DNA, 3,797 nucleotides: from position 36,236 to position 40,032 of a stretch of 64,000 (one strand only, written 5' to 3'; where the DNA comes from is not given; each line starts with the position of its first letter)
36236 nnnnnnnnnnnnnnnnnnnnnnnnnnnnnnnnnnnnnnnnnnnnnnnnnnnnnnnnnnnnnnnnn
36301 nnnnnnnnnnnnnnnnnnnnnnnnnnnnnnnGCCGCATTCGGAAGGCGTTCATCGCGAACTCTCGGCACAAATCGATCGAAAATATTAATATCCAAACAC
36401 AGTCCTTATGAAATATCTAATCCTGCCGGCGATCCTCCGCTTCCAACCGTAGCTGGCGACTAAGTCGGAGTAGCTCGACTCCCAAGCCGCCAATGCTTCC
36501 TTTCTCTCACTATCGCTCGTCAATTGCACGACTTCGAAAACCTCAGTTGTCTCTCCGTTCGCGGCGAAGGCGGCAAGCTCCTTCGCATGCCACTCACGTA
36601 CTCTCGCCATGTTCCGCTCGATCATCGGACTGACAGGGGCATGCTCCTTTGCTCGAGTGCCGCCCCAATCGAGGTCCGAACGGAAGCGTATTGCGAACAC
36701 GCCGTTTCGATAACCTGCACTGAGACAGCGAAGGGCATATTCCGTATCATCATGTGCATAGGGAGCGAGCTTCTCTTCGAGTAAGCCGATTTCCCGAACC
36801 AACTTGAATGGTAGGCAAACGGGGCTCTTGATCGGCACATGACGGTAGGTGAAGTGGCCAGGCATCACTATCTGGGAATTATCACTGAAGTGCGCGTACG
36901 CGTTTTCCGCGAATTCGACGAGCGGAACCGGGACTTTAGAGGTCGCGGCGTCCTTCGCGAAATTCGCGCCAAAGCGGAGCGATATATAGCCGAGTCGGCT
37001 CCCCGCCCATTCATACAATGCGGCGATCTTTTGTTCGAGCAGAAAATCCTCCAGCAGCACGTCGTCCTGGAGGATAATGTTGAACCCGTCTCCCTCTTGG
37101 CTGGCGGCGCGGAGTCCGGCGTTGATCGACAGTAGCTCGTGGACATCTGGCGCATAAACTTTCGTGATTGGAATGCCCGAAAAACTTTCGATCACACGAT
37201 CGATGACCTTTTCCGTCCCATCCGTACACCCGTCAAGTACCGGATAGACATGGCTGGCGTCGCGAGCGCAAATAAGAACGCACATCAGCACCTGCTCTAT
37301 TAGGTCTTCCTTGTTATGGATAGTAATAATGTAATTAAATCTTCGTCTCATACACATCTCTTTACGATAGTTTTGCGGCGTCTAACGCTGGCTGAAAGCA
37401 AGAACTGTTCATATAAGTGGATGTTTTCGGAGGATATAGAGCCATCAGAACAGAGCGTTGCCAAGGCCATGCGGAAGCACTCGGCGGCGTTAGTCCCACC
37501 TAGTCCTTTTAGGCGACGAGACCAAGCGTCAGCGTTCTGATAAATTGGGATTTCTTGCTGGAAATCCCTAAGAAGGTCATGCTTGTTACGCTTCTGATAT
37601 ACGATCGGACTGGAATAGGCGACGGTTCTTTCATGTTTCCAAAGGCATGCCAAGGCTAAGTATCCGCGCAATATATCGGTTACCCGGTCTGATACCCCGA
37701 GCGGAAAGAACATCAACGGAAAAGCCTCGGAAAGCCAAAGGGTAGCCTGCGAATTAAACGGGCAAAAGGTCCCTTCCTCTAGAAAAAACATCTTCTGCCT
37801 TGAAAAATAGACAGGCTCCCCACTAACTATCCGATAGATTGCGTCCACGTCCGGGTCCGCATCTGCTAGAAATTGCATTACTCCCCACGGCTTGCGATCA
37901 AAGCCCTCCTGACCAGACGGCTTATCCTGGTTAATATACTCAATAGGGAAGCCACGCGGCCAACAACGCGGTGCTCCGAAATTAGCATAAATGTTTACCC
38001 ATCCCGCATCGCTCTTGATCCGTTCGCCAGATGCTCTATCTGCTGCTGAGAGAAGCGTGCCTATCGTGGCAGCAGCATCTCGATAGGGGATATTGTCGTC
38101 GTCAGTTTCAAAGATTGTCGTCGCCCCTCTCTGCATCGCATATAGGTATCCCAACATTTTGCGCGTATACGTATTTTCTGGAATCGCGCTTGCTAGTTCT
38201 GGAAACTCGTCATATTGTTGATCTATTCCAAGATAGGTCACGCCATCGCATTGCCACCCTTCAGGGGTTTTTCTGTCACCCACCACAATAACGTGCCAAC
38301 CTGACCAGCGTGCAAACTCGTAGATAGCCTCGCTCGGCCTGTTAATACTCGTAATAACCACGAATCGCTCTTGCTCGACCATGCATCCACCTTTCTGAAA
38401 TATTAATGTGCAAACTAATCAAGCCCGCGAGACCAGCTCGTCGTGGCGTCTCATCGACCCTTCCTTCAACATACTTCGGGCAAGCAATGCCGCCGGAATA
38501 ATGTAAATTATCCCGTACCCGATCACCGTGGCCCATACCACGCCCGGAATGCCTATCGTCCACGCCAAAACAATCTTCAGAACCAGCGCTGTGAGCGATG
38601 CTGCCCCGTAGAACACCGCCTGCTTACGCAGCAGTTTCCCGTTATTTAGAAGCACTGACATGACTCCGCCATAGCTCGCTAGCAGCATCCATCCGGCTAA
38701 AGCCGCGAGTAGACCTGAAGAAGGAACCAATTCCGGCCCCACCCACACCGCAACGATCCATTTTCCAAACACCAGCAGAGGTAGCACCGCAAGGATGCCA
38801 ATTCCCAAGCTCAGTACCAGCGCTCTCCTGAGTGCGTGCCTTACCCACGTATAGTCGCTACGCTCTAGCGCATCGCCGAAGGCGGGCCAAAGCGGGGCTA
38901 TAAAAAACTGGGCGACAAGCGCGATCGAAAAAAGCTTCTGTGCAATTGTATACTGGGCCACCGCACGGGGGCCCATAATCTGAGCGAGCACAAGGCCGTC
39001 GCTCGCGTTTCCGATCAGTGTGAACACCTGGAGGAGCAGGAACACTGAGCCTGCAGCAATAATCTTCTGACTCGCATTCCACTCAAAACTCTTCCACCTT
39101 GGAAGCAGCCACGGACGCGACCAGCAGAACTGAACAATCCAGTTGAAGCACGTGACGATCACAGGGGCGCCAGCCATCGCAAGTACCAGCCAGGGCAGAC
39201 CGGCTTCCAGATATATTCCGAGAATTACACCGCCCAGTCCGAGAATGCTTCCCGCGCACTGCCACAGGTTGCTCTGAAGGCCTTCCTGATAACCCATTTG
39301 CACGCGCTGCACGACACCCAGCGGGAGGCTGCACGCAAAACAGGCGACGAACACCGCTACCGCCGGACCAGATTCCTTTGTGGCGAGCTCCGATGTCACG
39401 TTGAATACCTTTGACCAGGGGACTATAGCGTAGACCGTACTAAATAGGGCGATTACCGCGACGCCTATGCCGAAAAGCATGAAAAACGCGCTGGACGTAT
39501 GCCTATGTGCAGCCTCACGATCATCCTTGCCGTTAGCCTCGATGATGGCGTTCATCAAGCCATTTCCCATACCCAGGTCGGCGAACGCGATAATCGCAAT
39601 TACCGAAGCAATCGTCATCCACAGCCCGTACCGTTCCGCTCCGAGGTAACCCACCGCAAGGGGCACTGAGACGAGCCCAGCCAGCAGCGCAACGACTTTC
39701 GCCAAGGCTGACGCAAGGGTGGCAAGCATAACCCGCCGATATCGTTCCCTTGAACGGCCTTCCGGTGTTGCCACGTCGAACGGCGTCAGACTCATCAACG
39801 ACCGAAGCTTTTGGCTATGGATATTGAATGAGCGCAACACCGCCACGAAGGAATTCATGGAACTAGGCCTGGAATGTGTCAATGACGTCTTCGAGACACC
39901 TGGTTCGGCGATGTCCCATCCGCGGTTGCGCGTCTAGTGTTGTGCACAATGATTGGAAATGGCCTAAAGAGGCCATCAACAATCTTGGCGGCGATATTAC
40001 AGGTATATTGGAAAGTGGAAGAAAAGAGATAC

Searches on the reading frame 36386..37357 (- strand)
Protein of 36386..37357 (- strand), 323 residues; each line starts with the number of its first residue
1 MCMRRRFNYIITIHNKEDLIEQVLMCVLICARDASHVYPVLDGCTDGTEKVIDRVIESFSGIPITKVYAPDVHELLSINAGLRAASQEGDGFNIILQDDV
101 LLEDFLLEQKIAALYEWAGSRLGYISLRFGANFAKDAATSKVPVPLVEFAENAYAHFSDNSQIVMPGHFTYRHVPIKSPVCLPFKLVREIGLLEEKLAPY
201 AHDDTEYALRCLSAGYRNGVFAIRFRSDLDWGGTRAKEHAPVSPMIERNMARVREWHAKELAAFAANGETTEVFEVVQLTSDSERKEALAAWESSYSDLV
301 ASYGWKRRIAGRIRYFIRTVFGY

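Call 15: search_protein_families(library=pfam, proteins=[window:36386-37357:-])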
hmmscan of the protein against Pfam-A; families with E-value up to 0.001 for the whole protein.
window:36386-37357:- (323 aa): 1 family
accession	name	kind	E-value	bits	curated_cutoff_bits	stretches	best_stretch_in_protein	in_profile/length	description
PF13641.12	Glyco_tranf_2_3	-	0.00011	22.8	27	1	10-217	6-200/230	Glycosyltransferase like family 2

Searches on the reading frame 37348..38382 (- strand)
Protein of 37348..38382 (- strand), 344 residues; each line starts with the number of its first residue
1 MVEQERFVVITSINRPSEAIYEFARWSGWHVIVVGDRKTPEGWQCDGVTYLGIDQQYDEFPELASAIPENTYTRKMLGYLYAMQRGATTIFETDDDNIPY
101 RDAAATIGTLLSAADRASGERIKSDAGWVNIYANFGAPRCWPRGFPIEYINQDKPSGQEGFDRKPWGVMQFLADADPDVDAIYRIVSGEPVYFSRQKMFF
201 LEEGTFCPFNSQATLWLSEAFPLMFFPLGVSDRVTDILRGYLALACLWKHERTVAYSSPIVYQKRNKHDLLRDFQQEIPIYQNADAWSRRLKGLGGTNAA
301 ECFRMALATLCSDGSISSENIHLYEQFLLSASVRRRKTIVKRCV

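Call 15: search_protein_families(library=pfam, proteins=[window:37348-38382:-])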
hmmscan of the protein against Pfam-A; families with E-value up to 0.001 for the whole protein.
window:37348-38382:- (344 aa): 1 family
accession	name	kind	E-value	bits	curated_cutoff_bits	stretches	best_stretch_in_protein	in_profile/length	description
PF03385.23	STELLO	-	0.00084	18.7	27.8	0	233-328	1-99/387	STELLO glycosyltransferases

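Call 61: search_protein_families(library=ncbifam, proteins=[window:37348-38382:-])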
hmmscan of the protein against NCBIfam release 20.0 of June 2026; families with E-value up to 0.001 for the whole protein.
window:37348-38382:- (344 aa): 0 families

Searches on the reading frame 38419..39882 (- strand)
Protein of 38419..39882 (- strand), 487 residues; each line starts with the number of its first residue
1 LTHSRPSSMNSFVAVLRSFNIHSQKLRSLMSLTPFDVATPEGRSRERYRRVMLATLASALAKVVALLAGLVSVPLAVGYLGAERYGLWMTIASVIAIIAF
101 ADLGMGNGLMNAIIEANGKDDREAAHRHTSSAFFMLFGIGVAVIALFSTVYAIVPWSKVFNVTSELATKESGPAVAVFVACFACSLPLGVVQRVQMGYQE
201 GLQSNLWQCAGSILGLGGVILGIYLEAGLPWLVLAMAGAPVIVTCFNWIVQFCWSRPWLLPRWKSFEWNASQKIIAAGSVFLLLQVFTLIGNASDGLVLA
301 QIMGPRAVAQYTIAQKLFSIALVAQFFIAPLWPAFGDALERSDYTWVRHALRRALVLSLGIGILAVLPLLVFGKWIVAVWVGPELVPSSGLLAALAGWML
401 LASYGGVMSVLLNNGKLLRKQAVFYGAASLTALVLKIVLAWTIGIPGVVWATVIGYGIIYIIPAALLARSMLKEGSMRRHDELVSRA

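Call 15: search_protein_families(library=pfam, proteins=[window:38419-39882:-])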
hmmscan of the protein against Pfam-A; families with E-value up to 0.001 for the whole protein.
window:38419-39882:- (487 aa): 2 families
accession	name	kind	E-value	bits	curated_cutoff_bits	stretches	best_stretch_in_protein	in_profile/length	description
PF01943.22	Polysacc_synt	-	6.2e-12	46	28.2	1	56-336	6-271/274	Polysaccharide biosynthesis protein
PF13440.11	Polysacc_synt_3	-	3e-07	30.4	23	1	90-320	13-223/293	Polysaccharide biosynthesis protein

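Call 61: search_protein_families(library=ncbifam, proteins=[window:38419-39882:-])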
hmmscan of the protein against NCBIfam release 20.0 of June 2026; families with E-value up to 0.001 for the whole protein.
window:38419-39882:- (487 aa): 1 family
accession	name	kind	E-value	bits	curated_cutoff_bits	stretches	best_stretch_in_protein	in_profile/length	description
NF041503.1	WZX_like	subfamily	2.2e-07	30.3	300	0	160-442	117-395/429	O-unit flippase-like protein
